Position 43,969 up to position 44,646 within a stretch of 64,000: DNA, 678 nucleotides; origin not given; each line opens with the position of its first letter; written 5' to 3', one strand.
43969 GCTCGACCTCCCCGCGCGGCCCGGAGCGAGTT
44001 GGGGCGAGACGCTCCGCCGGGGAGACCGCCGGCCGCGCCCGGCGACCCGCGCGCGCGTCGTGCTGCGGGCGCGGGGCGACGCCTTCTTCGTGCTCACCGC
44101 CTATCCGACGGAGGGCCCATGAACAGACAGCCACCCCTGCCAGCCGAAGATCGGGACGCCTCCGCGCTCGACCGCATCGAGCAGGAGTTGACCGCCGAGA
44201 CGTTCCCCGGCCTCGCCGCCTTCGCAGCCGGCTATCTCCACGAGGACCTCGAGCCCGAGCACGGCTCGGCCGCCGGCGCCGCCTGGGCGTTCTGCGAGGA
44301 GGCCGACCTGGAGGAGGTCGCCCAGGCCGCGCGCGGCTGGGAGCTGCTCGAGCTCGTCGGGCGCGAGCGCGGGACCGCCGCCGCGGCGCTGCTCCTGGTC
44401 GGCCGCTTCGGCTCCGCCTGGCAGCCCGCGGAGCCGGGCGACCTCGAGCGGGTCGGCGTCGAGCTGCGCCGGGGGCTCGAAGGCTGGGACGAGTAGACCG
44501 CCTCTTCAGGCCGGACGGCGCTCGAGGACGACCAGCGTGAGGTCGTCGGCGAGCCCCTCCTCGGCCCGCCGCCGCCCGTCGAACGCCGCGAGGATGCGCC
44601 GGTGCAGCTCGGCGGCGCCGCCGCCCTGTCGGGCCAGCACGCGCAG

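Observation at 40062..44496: Copper-efflux operon copZ-copA-corA extended by a lipoprotein RNase A-superfamily nuclease and an acidic putative immunity protein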

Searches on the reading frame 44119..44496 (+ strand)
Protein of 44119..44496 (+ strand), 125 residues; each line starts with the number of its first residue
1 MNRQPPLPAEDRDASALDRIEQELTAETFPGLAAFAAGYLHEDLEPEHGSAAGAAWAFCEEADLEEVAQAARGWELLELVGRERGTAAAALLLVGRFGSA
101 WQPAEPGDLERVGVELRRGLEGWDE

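Call 3: search_protein_families(library=pfam, proteins=[window:44119-44496:+], max_evalue=1)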
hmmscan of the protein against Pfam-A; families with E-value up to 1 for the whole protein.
window:44119-44496:+ (125 aa): 1 family
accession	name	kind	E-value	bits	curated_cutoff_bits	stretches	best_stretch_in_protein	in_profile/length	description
PF18593.6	CdiI_2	-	0.0029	18.8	26.7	1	29-74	2-47/91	CdiI immunity protein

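Call 8: search_protein_families(library=ncbifam, proteins=[window:44119-44496:+], max_evalue=1)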
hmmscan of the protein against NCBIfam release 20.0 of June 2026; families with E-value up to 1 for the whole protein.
window:44119-44496:+ (125 aa): 1 family
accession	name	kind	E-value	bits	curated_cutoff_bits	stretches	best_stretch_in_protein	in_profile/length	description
NF009005.0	PRK12350.1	subfamily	0.0099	15.1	332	1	60-117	19-76/366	citrate synthase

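Call 9: find_homologous_proteins(query=window:44119-44496:+, max_evalue=0.001)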
Query window:44119-44496:+ (125 aa): 5 proteins with E <= 0.001 among 1191 candidates.
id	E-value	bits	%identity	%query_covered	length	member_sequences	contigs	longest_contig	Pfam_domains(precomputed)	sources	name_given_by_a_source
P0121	3.3e-74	265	100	100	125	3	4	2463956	-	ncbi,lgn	-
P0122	5.6e-60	219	82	100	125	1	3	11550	-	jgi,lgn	-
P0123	6.3e-58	212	84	100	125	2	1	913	-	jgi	jgi:hypothetical protein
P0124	9.4e-46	173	70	100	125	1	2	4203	PF18593.7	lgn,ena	-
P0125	1.4e-42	163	69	90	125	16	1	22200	-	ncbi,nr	ncbi:MAG: hypothetical protein GX178_07785 [Acidobacteria bacterium]|nr:hypothetical protein [Acidob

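Call 26: search_protein_families(library=pfam, alignment_id=A2, max_evalue=0.01)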
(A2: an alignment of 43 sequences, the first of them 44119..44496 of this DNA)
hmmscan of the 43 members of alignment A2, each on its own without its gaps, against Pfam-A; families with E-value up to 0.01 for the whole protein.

A. member 1, window:44119-44496:+ (125 aa): 1 family
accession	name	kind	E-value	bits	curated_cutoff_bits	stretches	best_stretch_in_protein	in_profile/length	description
PF18593.6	CdiI_2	-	0.0029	18.8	26.7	1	29-74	2-47/91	CdiI immunity protein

B. families by the number of members that match (of 43 scanned): 1 family
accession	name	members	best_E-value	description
PF18593.6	CdiI_2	43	1.6e-13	CdiI immunity protein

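Call 27: search_solved_structures(query=A2, max_evalue=1, show_alignments=2)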
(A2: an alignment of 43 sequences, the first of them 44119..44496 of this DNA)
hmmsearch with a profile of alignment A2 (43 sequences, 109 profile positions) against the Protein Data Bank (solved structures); distinct sequences matched with E-value up to 1: 2.
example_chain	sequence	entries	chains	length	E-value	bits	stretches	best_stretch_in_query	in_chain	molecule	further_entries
5e3e_A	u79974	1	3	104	4.9e-06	29.9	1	15-90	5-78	CdiI immunity protein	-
7ue2_A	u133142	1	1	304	0.00017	24.9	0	35-86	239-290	RPB_PLP3_R6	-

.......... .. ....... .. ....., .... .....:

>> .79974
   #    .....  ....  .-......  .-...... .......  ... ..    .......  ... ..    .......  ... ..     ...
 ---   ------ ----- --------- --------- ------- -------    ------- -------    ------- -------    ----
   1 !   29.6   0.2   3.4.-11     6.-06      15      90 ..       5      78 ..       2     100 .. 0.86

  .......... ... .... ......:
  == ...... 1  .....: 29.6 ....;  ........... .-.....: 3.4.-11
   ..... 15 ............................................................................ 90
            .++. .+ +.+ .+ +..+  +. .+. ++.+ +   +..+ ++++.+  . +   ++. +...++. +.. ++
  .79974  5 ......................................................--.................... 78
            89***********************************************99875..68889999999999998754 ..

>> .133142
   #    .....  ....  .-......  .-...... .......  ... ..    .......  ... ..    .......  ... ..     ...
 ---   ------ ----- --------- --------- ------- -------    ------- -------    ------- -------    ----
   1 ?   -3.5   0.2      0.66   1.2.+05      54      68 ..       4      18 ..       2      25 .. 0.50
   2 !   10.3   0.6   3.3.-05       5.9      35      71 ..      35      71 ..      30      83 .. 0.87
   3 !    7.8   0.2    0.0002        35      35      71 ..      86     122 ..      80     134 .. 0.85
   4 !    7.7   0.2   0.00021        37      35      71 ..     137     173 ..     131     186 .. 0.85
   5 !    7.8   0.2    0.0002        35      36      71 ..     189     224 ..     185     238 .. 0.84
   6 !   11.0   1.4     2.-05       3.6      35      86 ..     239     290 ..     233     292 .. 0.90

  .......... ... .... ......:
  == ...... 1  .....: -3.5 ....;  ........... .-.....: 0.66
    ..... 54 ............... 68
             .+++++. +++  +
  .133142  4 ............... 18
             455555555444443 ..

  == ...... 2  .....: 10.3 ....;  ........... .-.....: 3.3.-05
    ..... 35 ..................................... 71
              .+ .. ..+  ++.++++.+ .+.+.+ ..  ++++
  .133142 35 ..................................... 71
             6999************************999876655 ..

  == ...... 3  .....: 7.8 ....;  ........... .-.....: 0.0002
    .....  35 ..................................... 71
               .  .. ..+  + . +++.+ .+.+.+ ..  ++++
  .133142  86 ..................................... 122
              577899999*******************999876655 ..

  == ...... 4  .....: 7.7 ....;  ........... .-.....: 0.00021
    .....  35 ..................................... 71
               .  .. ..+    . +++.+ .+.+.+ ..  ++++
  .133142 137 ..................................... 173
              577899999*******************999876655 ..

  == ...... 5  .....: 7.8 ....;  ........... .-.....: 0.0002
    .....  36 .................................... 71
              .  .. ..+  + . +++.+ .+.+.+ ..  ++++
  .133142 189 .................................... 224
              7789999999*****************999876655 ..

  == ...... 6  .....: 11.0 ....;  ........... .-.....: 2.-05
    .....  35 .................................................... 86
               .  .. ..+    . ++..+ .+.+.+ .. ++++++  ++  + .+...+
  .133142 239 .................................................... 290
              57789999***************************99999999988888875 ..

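Call 36: find_homologous_proteins(query=A2, max_evalue=0.001)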
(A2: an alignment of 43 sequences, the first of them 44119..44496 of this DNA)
Query A2 (43 sequences) (125 aa, profile of the alignment): 362 proteins with E <= 0.001 among 8000 candidates; the best 120 are listed.
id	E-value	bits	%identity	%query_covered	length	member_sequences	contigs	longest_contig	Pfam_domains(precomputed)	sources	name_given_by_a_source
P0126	7.4e-36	140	37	72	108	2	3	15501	PF18593.7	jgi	jgi:hypothetical protein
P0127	1.3e-35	140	35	67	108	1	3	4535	PF18593.7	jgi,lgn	-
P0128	1.7e-35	139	30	71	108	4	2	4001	PF18593.7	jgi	jgi:hypothetical protein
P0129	3.3e-35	138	36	67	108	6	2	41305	PF18593.7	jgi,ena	jgi:hypothetical protein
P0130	3.4e-35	138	37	66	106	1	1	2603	PF18593.7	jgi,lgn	jgi:hypothetical protein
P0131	4.2e-35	138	32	73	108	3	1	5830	PF18593.7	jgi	jgi:hypothetical protein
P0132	4.6e-35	138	35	66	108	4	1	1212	PF18593.7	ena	-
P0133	4.6e-35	138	33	67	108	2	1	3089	PF18593.7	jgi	jgi:hypothetical protein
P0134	5.1e-35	138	32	70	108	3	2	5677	PF18593.7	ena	-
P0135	6.2e-35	137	32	67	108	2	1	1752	PF18593.7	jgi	jgi:hypothetical protein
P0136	6.6e-35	137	38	69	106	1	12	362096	PF18593.7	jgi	jgi:CdiI immunity protein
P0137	7.0e-35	137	34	72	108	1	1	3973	PF18593.7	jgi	jgi:contact-dependent growth inhibition (CDI) system CdiI-like immunity protein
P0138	8.6e-35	137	34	85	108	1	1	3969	PF18593.7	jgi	jgi:RNA-splicing ligase RtcB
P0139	9.6e-35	137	34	72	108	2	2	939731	PF18593.7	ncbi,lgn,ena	-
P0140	1.0e-34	137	34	67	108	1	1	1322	PF18593.7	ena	-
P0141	1.1e-34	137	49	66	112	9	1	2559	PF18593.7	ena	-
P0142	1.1e-34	137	33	73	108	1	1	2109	PF18593.7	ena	-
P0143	1.1e-34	137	36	78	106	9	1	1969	PF18593.7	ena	-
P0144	1.3e-34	136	33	66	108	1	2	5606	PF18593.7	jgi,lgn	jgi:hypothetical protein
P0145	1.3e-34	136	33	66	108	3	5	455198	PF18593.7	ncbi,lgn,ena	ncbi:MAG: contact-dependent growth inhibition system immunity protein [Candidatus Acidiferrum sp.]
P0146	1.5e-34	136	34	66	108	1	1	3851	PF18593.7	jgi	jgi:hypothetical protein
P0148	2.4e-34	136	36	71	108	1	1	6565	PF18593.7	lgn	-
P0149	3.0e-34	135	32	67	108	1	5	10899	PF18593.7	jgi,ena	jgi:hypothetical protein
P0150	3.1e-34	135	40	60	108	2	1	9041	PF18593.7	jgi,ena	-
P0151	3.2e-34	135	39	65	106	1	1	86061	PF18593.7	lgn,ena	-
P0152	3.3e-34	135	33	66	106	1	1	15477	PF18593.7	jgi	jgi:hypothetical protein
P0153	3.6e-34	135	34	73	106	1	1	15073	PF18593.7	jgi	jgi:CdiI immunity protein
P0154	3.7e-34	135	34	67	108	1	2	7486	PF18593.7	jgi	jgi:hypothetical protein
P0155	3.8e-34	135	32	74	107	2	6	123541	PF18593.7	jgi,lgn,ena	-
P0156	4.0e-34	135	35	67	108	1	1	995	PF18593.7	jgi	jgi:CdiI immunity protein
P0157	4.1e-34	135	39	66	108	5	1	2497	PF18593.7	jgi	jgi:CdiI immunity protein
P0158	4.2e-34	135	31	71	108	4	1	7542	PF18593.7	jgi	jgi:hypothetical protein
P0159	4.5e-34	135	33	71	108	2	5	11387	PF18593.7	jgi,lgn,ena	-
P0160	4.8e-34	135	36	69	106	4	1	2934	PF18593.7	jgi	jgi:predicted ArsR family transcriptional regulator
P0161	4.8e-34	135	33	74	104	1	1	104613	PF18593.7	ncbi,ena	-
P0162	5.3e-34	134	35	75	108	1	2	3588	PF18593.7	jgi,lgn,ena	-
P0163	5.6e-34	134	31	73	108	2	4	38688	PF18593.7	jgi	jgi:CdiI immunity protein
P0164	5.7e-34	134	35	73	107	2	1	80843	PF18593.7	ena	-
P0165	5.9e-34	134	32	75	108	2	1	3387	PF18593.7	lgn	-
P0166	6.2e-34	134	34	67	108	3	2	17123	PF18593.7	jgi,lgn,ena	-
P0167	6.3e-34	134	32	72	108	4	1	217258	PF18593.7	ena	-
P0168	6.3e-34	134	35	67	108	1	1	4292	PF18593.7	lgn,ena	-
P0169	6.4e-34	134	37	70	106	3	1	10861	PF18593.7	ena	-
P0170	6.4e-34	134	34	78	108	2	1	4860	PF18593.7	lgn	-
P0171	6.9e-34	134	37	73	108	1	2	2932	PF18593.7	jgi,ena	-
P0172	7.1e-34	134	35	73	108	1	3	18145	PF18593.7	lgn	-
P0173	7.3e-34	134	34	73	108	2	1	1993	PF18593.7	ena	-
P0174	7.5e-34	134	36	72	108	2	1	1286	PF18593.7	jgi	jgi:hypothetical protein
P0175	7.6e-34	134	32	67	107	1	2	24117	PF18593.7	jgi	jgi:hypothetical protein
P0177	8.9e-34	134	30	66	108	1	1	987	PF18593.7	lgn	-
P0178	9.2e-34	134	37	73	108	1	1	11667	PF18593.7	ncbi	-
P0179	9.3e-34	134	32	73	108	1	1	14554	PF18593.7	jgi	jgi:CdiI immunity protein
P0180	9.9e-34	134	35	78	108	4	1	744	PF18593.7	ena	-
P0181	9.9e-34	134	32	75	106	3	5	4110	PF18593.7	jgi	jgi:hypothetical protein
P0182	1.0e-33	133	32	95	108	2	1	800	PF18593.7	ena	-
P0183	1.0e-33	133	36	67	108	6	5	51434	PF18593.7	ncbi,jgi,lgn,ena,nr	ncbi:MAG TPA: contact-dependent growth inhibition system immunity protein [Methylomirabilota bacteri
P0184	1.1e-33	133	37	65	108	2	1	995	PF18593.7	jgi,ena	-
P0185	1.1e-33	133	35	74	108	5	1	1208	PF18593.7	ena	-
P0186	1.1e-33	133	36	67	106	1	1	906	PF18593.7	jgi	jgi:CdiI immunity protein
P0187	1.2e-33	133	38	66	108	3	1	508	PF18593.7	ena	-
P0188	1.3e-33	133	32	73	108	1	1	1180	PF18593.7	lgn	-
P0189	1.4e-33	133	37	67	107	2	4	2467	PF18593.7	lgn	-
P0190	1.4e-33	133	32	74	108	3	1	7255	PF18593.7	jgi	jgi:hypothetical protein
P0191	1.5e-33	133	35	66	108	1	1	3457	PF18593.7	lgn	-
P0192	1.6e-33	133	35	73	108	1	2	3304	PF18593.7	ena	-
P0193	1.6e-33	133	33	75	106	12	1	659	PF18593.7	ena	-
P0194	1.6e-33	133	37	67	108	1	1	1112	PF18593.7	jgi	jgi:hypothetical protein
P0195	1.6e-33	133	38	66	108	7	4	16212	PF18593.7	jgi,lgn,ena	jgi:hypothetical protein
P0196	1.7e-33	133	29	73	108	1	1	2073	PF18593.7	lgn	-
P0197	1.7e-33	133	35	67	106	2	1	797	PF18593.7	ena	-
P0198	1.7e-33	133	37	67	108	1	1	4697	PF18593.7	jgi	jgi:CdiI immunity protein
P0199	1.7e-33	133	35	66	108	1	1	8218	PF18593.7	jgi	jgi:CdiI immunity protein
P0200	1.8e-33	133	38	62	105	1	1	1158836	PF18593.7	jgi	jgi:hypothetical protein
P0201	1.8e-33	133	31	72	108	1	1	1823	PF18593.7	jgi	jgi:CdiI immunity protein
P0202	1.8e-33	133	37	71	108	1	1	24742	PF18593.7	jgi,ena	-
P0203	1.9e-33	133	34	73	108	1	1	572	PF18593.7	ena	-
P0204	2.0e-33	133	34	67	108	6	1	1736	PF18593.7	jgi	jgi:CdiI immunity protein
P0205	2.2e-33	132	33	73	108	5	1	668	PF18593.7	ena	-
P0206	2.2e-33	132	32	78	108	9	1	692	PF18593.7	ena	-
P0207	2.3e-33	132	37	70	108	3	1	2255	PF18593.7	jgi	jgi:hypothetical protein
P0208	2.5e-33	132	31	80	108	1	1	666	PF18593.7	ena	-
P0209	2.5e-33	132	31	67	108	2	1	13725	PF18593.7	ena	-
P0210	2.7e-33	132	36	72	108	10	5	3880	PF18593.7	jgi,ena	jgi:hypothetical protein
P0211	2.7e-33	132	34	90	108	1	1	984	PF18593.7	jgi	jgi:hypothetical protein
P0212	2.7e-33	132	31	67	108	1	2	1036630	PF18593.7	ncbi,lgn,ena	-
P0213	2.9e-33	132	32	67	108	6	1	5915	PF18593.7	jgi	jgi:contact-dependent growth inhibition (CDI) system CdiI-like immunity protein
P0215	3.3e-33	132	31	82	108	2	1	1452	PF18593.7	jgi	jgi:hypothetical protein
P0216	3.4e-33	132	33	72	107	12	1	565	PF18593.7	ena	-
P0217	4.0e-33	132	38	66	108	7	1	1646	PF18593.7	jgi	-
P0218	4.2e-33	132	34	65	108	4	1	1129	PF18593.7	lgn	-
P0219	4.4e-33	131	34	67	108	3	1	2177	PF18593.7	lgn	-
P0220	4.5e-33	131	33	78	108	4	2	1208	PF18593.7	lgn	-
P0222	4.9e-33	131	34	73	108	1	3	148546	PF18593.7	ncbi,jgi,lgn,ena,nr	ncbi:MAG TPA: contact-dependent growth inhibition system immunity protein [Candidatus Saccharimonada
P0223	5.0e-33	131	34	73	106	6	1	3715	PF18593.7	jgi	jgi:CdiI immunity protein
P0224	5.1e-33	131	31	67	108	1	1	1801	PF18593.7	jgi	jgi:hypothetical protein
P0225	5.2e-33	131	37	72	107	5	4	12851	PF18593.7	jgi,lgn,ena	-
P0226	5.5e-33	131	39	65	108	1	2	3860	PF18593.7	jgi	jgi:CdiI immunity protein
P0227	5.7e-33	131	35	66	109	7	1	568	PF18593.7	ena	-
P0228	5.8e-33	131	31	67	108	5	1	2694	PF18593.7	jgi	jgi:hypothetical protein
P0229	6.0e-33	131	37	72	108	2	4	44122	PF18593.7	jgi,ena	jgi:hypothetical protein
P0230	6.4e-33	131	30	70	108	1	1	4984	PF18593.7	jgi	jgi:hypothetical protein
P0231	6.4e-33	131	36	72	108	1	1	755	PF18593.7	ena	-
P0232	6.5e-33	131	37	72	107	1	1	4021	PF18593.7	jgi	jgi:hypothetical protein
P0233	6.5e-33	131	34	74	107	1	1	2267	PF18593.7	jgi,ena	jgi:hypothetical protein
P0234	6.6e-33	131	33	66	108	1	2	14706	PF18593.7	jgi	jgi:hypothetical protein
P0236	7.6e-33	131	36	65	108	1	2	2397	PF18593.7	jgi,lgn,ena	-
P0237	8.8e-33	130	42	66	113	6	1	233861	PF18593.7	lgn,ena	-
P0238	8.8e-33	130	33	66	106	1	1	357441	PF18593.7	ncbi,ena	-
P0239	8.9e-33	130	34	74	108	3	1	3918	PF18593.7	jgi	-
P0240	9.1e-33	130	30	74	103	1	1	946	PF18593.7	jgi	jgi:CdiI immunity protein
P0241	9.5e-33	130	39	73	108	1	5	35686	PF18593.7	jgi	jgi:hypothetical protein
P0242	1.0e-32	130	37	73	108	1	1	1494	PF18593.7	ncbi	-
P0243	1.2e-32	130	36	67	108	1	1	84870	PF18593.7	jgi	jgi:CdiI immunity protein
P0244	1.4e-32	130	35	67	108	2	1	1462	PF18593.7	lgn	-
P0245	1.5e-32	130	35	67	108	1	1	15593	PF18593.7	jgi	jgi:CdiI immunity protein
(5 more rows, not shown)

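Call 45: predict_structure(alignment_id=A3)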
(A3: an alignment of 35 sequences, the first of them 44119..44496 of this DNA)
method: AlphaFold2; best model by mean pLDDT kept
length: 125 residues; sequences in the alignment: 35
mean_pLDDT: 91.2   pTM: 0.82
mean pLDDT of the five models: 91.2, 90.0, 90.0, 89.4, 88.4
residues with pLDDT >= 90: 105; 70-90: 4; 50-70: 14; < 50: 2
segments of 3 or more residues with pLDDT < 50: none
pLDDT, mean of each block of 10 residues (from residue 1): 58 82 97 98 96 98 97 97 95 97 94 97 71
secondary structure, 60 per line:
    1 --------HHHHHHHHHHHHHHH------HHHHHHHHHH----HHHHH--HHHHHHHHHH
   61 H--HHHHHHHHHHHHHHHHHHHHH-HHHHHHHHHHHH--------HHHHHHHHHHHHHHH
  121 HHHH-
elements in order: H9-23 H30-39 H44-48 H51-61 H64-84 H86-97 H106-124
